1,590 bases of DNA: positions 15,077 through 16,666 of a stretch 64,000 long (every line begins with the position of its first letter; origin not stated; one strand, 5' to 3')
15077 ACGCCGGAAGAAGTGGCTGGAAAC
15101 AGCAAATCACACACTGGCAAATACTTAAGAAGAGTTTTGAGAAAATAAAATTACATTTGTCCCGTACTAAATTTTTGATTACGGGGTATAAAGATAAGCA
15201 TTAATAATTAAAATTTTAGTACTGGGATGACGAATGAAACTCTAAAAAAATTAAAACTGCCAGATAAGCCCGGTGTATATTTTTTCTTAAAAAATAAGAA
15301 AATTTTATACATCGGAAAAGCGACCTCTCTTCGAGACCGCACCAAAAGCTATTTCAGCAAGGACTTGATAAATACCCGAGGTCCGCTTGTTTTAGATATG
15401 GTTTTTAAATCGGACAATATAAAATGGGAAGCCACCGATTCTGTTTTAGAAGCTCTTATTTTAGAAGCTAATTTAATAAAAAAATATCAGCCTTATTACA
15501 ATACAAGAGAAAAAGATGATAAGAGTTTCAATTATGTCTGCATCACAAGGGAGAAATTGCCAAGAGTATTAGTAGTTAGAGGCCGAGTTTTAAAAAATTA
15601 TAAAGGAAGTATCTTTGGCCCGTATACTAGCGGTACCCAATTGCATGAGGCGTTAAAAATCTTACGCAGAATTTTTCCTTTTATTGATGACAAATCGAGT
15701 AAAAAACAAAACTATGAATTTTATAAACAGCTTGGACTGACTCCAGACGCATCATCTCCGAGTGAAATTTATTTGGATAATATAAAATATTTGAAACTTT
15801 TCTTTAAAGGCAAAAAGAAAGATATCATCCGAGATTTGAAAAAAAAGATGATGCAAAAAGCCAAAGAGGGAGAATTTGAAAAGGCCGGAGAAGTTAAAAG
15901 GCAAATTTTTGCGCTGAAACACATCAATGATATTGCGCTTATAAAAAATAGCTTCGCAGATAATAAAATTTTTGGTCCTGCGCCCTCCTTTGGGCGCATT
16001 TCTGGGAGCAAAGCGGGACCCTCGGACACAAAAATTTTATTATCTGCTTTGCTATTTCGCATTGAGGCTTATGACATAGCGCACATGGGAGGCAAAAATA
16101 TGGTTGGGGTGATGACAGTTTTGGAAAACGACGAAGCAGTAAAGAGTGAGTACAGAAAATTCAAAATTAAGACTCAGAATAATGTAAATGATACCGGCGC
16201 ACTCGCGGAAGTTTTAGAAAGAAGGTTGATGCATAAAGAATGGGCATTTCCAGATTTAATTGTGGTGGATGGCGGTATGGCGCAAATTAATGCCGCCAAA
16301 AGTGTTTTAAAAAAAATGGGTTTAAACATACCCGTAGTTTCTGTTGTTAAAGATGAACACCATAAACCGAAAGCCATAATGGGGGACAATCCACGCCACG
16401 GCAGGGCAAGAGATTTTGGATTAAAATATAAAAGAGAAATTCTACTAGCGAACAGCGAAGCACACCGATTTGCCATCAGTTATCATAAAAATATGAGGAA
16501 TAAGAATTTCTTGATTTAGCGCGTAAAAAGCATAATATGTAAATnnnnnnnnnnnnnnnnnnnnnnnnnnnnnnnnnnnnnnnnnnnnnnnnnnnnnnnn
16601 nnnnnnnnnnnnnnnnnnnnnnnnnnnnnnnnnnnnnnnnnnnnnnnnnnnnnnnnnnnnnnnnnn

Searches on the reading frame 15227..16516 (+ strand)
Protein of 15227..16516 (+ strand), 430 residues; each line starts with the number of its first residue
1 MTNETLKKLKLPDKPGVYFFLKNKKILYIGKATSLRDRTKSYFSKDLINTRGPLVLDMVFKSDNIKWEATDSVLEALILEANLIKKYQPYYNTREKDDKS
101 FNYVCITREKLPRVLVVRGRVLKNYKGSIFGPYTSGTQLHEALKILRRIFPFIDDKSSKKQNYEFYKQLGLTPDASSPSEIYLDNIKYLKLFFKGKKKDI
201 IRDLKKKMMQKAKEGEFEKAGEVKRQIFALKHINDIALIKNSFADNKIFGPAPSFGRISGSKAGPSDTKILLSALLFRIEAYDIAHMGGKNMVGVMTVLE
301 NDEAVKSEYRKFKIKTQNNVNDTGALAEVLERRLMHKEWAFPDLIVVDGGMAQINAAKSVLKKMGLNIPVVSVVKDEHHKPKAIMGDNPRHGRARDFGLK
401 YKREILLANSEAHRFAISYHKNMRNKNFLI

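Call 29: search_protein_families(library=pfam, proteins=[window:15227-16516:+], max_evalue=0.001)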
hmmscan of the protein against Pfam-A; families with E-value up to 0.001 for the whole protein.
window:15227-16516:+ (430 aa): 3 families
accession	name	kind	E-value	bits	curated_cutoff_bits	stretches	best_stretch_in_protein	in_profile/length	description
PF08459.17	UvrC_RNaseH_dom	-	6.7e-37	127.2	22.3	1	272-417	6-159/159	UvrC RNAse H endonuclease domain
PF01541.30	GIY-YIG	-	2.2e-06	28.3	22.6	1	15-92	2-78/78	GIY-YIG catalytic domain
PF09426.16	Nyv1_longin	-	0.00068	20.2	25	0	81-126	67-107/137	Vacuolar R-SNARE Nyv1, longin domain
